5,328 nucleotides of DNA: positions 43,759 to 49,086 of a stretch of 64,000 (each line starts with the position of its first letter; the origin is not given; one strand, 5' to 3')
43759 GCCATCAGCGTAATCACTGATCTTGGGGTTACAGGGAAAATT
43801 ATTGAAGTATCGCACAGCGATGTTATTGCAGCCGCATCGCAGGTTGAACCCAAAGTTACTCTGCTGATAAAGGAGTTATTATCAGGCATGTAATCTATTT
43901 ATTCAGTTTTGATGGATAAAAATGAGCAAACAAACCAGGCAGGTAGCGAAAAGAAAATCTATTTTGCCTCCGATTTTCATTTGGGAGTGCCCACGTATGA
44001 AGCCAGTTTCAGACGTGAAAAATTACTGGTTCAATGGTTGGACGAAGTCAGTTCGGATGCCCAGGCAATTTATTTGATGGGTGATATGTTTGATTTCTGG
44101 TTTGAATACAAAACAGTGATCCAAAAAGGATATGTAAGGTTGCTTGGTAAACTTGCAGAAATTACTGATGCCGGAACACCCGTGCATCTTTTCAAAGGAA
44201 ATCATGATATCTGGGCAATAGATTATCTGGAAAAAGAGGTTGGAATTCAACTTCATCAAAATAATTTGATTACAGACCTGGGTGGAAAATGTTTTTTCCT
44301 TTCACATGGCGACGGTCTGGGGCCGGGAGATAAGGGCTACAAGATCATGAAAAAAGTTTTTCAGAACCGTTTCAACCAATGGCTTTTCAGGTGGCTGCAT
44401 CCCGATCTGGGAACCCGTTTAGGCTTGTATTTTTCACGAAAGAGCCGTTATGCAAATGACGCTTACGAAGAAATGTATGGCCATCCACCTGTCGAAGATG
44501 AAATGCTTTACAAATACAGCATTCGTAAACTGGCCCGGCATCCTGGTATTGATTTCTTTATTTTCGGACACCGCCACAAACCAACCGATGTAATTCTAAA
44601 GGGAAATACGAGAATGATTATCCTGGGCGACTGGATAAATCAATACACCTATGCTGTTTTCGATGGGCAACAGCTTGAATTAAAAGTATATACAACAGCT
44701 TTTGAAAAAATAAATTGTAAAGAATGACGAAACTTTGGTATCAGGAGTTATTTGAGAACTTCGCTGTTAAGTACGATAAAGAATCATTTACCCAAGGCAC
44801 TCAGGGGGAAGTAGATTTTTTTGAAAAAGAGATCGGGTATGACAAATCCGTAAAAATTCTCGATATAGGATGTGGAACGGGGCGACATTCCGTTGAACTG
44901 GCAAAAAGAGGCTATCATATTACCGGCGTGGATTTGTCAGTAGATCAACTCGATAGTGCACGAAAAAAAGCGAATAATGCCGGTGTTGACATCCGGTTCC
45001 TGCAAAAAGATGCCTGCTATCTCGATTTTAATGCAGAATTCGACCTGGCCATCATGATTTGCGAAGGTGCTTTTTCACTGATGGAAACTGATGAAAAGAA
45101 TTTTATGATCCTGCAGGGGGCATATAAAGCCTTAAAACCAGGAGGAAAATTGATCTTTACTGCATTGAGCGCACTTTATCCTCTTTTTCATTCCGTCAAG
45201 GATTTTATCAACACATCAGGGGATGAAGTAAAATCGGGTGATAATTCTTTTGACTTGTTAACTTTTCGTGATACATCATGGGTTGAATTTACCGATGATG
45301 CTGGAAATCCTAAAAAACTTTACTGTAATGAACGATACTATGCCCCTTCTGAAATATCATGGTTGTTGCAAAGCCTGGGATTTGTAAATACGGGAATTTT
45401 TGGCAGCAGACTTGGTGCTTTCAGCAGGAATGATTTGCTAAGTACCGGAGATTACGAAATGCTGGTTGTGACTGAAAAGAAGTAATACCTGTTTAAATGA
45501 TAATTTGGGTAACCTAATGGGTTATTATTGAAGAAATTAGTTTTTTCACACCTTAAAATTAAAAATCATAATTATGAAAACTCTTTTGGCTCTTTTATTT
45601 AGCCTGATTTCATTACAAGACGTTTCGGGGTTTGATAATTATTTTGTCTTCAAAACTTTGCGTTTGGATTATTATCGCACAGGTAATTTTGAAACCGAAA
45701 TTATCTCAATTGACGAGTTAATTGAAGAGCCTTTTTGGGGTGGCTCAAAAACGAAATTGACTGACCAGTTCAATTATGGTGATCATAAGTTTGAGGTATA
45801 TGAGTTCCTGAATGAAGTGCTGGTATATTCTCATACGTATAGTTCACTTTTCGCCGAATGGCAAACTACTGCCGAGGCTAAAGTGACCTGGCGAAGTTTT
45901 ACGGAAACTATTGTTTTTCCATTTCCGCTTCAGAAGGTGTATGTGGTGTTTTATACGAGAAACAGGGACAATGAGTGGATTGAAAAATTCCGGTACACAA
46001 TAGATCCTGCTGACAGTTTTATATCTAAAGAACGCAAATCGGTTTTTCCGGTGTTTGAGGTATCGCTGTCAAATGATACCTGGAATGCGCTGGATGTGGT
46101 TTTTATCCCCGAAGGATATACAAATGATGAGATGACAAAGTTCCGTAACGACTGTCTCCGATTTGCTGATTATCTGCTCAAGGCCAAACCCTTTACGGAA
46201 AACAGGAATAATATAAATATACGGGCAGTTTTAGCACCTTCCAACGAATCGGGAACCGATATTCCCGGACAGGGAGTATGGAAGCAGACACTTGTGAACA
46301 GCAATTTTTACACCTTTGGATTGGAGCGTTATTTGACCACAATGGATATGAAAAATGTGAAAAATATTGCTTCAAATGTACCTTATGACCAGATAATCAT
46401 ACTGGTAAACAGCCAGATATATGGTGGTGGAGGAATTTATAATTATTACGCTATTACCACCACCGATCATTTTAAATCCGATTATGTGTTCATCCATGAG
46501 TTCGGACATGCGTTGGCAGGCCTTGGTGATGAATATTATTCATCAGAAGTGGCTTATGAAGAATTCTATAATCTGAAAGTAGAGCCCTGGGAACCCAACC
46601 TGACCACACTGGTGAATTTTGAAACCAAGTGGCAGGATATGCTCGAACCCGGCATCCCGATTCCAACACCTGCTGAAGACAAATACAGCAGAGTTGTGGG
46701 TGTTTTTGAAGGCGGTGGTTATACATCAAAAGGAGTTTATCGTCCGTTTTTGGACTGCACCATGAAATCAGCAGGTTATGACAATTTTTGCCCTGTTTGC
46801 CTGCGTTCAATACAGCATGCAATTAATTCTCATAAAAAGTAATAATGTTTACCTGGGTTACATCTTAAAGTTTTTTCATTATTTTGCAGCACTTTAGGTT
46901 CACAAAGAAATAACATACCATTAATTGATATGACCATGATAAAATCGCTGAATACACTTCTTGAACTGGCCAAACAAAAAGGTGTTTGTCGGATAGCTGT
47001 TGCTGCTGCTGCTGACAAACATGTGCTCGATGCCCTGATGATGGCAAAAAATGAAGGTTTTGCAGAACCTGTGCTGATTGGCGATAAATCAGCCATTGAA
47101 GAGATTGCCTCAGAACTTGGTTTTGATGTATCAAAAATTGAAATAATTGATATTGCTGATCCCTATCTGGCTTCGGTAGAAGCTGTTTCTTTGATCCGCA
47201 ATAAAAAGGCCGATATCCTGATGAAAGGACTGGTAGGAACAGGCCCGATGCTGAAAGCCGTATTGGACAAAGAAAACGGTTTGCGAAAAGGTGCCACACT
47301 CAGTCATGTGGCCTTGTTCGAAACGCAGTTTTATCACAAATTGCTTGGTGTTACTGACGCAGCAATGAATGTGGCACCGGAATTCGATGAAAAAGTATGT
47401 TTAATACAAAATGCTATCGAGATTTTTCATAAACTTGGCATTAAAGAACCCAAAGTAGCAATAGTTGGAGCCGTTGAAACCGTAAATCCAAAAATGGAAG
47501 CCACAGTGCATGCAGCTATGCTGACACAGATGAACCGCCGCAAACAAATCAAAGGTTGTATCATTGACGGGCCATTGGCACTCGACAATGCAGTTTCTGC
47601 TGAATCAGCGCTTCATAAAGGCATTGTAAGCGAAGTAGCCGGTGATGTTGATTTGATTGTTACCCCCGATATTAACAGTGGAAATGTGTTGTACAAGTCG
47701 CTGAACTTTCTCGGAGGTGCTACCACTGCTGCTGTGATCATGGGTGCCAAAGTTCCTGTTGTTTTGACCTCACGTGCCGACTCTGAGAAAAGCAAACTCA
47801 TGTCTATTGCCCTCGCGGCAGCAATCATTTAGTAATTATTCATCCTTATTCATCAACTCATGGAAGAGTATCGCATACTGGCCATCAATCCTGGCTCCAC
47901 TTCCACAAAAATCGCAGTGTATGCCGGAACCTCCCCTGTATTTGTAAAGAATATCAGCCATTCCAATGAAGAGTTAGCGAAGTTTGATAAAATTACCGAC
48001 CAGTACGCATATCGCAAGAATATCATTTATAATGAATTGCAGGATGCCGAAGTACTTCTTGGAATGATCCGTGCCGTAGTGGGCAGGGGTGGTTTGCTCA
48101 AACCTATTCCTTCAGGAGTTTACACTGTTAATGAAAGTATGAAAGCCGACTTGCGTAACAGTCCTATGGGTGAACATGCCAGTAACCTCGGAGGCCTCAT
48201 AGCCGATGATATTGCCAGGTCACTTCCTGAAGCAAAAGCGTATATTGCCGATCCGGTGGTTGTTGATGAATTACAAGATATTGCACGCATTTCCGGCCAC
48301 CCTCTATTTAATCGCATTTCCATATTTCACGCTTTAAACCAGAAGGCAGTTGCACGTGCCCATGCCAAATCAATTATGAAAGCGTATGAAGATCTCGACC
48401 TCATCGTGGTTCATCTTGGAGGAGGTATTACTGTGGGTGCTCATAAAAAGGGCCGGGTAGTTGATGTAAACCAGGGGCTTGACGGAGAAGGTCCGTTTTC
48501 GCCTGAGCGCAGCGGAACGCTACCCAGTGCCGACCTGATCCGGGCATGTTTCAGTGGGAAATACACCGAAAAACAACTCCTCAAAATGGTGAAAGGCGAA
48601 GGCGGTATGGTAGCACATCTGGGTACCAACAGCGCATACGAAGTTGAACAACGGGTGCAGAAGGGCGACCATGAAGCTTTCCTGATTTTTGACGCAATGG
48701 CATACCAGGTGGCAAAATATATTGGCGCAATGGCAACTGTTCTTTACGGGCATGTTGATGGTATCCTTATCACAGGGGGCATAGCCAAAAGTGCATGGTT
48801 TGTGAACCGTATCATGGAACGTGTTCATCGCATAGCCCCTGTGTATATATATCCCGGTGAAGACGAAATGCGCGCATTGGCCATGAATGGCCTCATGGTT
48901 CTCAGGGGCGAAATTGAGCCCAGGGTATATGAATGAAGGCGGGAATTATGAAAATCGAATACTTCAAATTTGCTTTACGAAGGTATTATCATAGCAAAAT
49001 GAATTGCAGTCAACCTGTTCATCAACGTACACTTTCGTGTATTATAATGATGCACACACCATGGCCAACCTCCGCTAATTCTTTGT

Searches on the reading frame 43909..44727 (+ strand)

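Call 37: search_protein_families(library=pfam, proteins=[window:43909-44727:+], max_evalue=0.00001)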
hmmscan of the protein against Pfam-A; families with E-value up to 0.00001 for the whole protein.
window:43909-44727:+ (272 aa): 2 families
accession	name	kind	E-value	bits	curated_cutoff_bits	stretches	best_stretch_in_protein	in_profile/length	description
PF00149.33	Metallophos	-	3.7e-10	41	21.5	1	16-225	2-191/191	Calcineurin-like phosphoesterase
PF12850.12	Metallophos_2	-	3.9e-06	27.4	27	0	16-138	2-91/154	Calcineurin-like phosphoesterase superfamily domain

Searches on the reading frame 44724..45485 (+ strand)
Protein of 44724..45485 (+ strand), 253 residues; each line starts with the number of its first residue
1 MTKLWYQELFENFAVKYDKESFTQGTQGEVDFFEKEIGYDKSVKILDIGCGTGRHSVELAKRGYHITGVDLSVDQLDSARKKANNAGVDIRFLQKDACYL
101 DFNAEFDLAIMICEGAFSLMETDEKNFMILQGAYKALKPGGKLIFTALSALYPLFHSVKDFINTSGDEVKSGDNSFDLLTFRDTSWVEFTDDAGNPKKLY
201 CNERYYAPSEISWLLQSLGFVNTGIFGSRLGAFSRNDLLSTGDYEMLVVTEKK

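Call 37: search_protein_families(library=pfam, proteins=[window:44724-45485:+], max_evalue=0.00001)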
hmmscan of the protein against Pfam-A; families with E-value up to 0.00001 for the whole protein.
window:44724-45485:+ (253 aa): 10 families
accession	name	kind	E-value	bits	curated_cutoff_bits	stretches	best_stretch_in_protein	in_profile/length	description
PF13649.12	Methyltransf_25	-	6.3e-22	78.5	27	1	45-141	1-97/97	Methyltransferase domain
PF08241.18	Methyltransf_11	-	1.9e-18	67.3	21.2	1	46-145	1-95/95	Methyltransferase domain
PF13847.12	Methyltransf_31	-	4.8e-18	65.7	27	1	40-160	2-124/145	Methyltransferase domain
PF08242.18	Methyltransf_12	-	3.8e-13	50.4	30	1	46-143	1-98/98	Methyltransferase domain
PF01209.24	Ubie_methyltran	-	6.3e-12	45.8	20.1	1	7-149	10-155/233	ubiE/COQ5 methyltransferase family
PF13489.12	Methyltransf_23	-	8.9e-10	39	27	1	41-222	22-161/164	Methyltransferase domain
PF05175.20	MTS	-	1.8e-09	37.9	23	1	33-149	27-142/170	Methyltransferase small domain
PF02353.26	CMAS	-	7e-09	35.8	27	1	27-150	48-169/273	Mycolic acid cyclopropane synthetase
PF05401.17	NodS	-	9.6e-08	32.5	24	1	42-146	44-145/201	Nodulation protein S (NodS)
PF03848.20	TehB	-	1.3e-07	31.6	20.4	1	41-181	30-168/193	Tellurite resistance protein TehB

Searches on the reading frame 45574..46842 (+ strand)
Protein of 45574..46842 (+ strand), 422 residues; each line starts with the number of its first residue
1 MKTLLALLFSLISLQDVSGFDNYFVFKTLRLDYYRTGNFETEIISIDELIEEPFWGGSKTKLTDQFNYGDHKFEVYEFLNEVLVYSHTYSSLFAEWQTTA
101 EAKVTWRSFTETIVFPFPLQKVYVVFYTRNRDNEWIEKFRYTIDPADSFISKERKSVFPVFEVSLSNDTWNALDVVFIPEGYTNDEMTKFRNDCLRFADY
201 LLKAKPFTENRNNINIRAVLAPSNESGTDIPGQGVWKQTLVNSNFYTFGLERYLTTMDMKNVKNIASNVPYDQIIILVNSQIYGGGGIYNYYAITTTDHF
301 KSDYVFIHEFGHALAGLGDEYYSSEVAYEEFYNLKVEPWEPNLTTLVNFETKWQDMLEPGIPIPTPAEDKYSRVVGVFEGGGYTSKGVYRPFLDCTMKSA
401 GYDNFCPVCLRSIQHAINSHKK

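Call 37: search_protein_families(library=pfam, proteins=[window:45574-46842:+], max_evalue=0.00001)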
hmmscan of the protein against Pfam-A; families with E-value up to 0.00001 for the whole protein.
window:45574-46842:+ (422 aa): 2 families
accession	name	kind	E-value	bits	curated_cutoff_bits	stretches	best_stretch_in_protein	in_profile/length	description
PF09471.16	Peptidase_M64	-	8.6e-70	235.7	26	2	165-369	5-209/302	IgA Peptidase M64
PF16217.10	M64_N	-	1.1e-35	122.2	27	1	20-139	2-121/122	Peptidase M64 N-terminus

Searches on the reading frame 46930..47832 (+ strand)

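Call 71: search_protein_families(library=pfam, proteins=[window:46930-47832:+], max_evalue=0.00001)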
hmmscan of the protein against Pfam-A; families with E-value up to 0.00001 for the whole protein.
window:46930-47832:+ (300 aa): 1 family
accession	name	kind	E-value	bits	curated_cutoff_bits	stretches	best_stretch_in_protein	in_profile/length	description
PF01515.24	PTA_PTB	-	3.7e-48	165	24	2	82-297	105-319/319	Phosphate acetyl/butaryl transferase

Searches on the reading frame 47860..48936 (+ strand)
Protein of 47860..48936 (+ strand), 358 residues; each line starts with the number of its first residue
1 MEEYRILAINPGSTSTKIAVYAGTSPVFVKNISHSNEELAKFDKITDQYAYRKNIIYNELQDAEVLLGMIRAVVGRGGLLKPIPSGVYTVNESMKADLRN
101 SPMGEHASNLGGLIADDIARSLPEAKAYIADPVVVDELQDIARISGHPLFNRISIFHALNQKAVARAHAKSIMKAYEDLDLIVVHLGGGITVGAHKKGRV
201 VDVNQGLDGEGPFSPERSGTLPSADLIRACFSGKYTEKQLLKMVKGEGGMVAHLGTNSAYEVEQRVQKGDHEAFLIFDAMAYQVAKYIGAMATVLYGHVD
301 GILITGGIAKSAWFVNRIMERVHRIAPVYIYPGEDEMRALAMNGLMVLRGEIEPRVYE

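Call 71: search_protein_families(library=pfam, proteins=[window:47860-48936:+], max_evalue=0.00001)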
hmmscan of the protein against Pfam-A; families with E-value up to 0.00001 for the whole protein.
window:47860-48936:+ (358 aa): 1 family
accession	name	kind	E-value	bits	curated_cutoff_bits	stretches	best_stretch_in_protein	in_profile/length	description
PF00871.23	Acetate_kinase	-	7.4e-19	68.1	22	1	156-318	177-342/392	Acetokinase family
